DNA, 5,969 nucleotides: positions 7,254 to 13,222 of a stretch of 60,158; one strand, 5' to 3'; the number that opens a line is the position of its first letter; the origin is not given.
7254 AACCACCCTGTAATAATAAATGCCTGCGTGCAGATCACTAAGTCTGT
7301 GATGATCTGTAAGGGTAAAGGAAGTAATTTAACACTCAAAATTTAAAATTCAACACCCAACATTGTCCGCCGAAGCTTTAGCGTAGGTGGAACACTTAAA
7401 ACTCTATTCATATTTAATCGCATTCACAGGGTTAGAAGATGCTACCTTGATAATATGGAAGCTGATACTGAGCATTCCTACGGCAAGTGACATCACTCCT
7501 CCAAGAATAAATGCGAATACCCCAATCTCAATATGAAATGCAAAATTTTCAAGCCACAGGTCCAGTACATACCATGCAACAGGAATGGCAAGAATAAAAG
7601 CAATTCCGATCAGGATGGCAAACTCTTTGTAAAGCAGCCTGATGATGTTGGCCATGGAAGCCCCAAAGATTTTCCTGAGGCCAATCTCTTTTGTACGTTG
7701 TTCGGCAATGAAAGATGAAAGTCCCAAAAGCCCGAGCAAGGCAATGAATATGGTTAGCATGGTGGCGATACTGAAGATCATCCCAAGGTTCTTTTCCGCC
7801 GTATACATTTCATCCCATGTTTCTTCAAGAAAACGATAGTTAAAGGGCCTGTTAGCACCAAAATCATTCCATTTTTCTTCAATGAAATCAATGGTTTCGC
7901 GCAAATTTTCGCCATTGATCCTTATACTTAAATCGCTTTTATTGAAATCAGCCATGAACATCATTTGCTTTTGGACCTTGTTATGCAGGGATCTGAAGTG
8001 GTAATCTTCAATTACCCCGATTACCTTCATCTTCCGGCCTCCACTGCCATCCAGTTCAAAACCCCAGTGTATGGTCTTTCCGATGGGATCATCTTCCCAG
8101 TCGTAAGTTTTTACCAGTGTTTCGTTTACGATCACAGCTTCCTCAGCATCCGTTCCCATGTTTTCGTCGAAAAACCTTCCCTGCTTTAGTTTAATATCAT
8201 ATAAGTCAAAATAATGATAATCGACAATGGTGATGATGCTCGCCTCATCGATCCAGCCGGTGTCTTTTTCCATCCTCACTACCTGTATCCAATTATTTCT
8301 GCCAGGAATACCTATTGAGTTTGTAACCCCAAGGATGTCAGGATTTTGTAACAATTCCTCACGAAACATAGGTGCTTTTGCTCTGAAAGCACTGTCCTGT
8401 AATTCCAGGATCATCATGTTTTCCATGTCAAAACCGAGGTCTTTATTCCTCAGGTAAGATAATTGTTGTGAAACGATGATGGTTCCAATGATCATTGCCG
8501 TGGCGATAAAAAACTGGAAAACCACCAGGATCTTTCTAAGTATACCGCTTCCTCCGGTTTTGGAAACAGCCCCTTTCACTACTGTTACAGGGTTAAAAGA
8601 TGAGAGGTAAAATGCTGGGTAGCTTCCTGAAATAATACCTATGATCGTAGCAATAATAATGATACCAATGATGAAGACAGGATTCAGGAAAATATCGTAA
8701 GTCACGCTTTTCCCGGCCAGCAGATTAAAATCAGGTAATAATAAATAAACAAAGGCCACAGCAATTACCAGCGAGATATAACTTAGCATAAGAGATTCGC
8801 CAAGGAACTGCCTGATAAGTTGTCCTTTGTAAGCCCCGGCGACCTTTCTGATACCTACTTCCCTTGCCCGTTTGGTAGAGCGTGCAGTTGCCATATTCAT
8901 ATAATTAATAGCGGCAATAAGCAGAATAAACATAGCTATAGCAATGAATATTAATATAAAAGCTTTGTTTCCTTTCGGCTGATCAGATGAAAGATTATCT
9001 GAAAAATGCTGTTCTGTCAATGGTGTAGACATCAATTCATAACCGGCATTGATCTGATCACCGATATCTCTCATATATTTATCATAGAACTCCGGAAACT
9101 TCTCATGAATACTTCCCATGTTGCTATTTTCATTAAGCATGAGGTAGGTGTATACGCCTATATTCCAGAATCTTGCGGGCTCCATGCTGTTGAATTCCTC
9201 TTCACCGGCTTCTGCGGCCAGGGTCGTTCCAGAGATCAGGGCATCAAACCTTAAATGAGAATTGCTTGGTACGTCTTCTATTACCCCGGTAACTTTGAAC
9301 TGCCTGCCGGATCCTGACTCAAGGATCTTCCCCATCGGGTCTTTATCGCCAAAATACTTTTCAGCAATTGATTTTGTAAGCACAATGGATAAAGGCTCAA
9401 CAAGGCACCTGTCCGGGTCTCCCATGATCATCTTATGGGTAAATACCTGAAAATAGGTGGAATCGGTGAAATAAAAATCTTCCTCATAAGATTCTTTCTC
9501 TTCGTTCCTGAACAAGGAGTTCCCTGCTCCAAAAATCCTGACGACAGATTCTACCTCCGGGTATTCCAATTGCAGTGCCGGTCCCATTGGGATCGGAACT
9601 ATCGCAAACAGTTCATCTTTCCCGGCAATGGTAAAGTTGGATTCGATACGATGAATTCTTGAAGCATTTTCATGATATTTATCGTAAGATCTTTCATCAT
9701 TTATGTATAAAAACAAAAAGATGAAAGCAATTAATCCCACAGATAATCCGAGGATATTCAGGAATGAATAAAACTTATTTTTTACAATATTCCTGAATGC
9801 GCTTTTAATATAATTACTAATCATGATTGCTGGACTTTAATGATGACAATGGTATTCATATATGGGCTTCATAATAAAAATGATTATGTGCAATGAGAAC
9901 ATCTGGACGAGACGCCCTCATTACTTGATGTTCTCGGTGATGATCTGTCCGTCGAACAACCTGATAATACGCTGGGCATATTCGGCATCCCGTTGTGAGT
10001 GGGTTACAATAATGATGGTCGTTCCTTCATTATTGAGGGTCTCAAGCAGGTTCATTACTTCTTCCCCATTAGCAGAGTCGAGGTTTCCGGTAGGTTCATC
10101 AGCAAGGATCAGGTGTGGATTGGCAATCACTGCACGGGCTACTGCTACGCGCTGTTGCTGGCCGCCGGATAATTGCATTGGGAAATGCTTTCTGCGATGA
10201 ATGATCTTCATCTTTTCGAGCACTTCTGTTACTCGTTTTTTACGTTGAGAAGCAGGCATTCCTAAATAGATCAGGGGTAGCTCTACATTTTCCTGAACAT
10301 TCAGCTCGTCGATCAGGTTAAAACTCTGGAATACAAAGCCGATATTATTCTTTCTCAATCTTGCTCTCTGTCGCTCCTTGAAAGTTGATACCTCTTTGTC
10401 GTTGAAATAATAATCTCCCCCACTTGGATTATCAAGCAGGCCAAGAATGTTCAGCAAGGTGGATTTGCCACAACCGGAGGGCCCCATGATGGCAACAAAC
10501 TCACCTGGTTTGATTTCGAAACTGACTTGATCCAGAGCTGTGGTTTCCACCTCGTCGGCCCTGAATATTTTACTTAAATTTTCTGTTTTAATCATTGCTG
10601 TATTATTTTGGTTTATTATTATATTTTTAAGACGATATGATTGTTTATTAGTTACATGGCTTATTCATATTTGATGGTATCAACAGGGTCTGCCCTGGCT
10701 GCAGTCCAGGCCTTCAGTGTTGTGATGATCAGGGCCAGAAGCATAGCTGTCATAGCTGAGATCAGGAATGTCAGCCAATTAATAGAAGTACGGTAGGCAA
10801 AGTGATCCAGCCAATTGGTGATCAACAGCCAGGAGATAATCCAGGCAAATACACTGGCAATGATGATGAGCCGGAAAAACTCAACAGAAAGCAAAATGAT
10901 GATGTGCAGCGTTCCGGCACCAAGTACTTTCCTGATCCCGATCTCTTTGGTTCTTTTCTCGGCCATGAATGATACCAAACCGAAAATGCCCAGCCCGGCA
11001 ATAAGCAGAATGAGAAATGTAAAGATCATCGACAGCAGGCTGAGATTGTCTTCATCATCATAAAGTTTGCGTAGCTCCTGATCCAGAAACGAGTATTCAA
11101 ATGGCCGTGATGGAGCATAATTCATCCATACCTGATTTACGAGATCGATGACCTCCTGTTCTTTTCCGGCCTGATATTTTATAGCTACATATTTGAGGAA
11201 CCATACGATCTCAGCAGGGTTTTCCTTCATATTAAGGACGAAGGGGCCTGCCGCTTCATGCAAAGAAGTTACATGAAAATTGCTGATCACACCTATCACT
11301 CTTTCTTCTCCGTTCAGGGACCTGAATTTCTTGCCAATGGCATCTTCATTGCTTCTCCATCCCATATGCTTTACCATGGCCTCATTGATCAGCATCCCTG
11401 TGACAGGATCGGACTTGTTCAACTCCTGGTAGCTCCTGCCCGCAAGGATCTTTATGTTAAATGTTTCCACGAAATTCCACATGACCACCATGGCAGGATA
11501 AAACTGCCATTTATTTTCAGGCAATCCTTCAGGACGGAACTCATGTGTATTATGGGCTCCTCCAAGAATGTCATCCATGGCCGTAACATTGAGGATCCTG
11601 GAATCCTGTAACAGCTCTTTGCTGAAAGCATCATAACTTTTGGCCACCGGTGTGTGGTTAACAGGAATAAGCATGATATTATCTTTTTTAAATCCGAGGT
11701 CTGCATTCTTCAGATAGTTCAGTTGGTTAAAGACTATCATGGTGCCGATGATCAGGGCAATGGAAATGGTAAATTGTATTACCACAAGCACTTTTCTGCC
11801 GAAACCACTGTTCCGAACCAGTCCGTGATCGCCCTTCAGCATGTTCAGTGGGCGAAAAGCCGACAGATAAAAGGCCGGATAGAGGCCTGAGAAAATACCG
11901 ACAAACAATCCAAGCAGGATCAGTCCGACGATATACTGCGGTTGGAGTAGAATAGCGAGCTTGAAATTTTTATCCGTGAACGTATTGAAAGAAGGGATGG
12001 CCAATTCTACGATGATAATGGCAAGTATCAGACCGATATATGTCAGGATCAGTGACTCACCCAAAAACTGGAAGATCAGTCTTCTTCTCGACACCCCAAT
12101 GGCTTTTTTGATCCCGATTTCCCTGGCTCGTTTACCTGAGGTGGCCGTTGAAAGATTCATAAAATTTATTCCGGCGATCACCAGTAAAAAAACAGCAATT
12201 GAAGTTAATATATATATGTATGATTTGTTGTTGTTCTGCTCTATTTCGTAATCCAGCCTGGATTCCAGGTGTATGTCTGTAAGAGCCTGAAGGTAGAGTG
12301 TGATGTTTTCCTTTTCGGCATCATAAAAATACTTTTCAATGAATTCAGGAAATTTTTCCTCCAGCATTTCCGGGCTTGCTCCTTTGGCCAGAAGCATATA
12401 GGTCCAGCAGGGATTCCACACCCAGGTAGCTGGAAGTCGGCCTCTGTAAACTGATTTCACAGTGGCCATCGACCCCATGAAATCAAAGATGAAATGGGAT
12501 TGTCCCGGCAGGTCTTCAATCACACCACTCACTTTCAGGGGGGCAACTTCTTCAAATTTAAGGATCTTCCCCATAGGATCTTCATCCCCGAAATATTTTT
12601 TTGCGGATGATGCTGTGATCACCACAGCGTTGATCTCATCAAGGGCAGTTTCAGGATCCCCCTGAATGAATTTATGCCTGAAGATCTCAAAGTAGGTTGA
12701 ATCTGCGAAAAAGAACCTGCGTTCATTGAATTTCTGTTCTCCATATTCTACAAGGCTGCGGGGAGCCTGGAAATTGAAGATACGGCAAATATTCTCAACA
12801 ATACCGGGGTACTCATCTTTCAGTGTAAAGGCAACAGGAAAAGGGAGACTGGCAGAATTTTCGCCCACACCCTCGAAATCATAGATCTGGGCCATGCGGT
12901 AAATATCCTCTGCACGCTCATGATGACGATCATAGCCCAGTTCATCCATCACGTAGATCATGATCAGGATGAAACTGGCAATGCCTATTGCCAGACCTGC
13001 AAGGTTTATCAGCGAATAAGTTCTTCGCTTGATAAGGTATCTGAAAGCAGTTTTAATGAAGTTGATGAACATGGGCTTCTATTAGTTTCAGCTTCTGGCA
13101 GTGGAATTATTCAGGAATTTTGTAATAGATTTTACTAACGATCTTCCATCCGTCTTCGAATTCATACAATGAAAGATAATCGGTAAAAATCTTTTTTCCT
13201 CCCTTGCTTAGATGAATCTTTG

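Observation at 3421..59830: Window-wide family of intergenic 7-nt and 8-nt periodic 'word' arrays in about 10 of 45 intergenic gaps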

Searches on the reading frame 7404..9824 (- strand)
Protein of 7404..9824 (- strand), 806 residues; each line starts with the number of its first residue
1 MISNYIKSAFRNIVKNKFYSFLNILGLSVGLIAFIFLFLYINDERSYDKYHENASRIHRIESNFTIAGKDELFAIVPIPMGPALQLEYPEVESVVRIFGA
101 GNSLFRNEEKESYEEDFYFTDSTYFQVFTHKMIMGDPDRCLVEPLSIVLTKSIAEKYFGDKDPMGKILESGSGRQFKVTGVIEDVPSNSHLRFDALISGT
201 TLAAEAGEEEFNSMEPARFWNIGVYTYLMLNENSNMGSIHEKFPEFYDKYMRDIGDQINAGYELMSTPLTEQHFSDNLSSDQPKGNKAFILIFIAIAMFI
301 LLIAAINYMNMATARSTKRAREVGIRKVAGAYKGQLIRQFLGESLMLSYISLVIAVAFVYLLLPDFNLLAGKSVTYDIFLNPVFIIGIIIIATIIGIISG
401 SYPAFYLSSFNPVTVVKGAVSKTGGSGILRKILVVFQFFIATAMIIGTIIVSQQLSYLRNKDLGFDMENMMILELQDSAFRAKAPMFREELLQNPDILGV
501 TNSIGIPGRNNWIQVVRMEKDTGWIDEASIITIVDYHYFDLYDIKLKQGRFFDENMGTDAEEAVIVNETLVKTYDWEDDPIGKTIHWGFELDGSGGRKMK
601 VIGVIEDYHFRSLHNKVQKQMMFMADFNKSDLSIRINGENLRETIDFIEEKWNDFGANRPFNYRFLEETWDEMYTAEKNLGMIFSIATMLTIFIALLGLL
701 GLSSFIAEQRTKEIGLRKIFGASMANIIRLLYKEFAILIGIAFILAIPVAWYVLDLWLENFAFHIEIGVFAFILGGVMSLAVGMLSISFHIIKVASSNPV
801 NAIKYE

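Call 6: search_protein_families(library=ncbifam, proteins=[window:7404-9824:-])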
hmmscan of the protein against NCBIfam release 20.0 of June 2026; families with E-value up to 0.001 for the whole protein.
window:7404-9824:- (806 aa): 3 families
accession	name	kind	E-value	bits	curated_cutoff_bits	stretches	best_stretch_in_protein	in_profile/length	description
TIGR03434.1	ADOP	subfamily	5.9e-78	262.8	622.3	1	263-806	253-803/803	ADOP family duplicated permease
NF038008.1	ABC_perm_DarB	equivalog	2.2e-40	138.4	700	1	17-789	9-769/777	darobactin export ABC transporter permease subunit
NF007826.0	PRK10535.1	equivalog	3.9e-14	51.8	966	2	286-415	518-644/648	macrolide ABC transporter ATP-binding protein/permease MacB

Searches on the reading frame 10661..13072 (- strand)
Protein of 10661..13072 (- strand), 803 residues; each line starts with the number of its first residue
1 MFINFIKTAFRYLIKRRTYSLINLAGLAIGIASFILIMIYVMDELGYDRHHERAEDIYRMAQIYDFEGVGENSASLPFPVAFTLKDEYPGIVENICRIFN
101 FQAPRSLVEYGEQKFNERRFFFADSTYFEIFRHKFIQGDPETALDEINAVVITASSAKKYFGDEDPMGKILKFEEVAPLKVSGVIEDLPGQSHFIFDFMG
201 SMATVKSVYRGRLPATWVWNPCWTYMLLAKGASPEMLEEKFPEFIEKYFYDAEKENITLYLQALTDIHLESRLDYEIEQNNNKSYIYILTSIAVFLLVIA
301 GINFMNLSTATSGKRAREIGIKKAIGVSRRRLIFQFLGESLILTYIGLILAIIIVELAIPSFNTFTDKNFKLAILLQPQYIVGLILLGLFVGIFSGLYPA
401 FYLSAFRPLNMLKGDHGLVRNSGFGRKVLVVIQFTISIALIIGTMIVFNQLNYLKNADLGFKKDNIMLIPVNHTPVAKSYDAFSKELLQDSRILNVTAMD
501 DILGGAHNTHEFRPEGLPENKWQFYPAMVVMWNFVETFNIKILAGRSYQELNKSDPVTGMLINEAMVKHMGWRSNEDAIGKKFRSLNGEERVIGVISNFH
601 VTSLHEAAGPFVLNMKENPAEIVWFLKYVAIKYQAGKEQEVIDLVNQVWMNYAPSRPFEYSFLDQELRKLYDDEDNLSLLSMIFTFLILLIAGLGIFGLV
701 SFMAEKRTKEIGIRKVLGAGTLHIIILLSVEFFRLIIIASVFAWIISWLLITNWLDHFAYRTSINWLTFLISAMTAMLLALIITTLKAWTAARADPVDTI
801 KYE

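Call 6: search_protein_families(library=ncbifam, proteins=[window:10661-13072:-])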
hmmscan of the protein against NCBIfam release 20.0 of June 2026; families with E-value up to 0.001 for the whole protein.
window:10661-13072:- (803 aa): 4 families
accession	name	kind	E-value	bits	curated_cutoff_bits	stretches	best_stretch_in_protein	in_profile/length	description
TIGR03434.1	ADOP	subfamily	4.6e-81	273.1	622.3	2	271-803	265-803/803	ADOP family duplicated permease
NF038008.1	ABC_perm_DarB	equivalog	4.2e-43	147.4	700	1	20-785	12-769/777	darobactin export ABC transporter permease subunit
NF007826.0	PRK10535.1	equivalog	8.5e-15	54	966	2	287-412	523-645/648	macrolide ABC transporter ATP-binding protein/permease MacB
NF038346.1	FtsX_actino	exception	1.3e-05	24.8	250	0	290-361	184-255/308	permease-like cell division protein FtsX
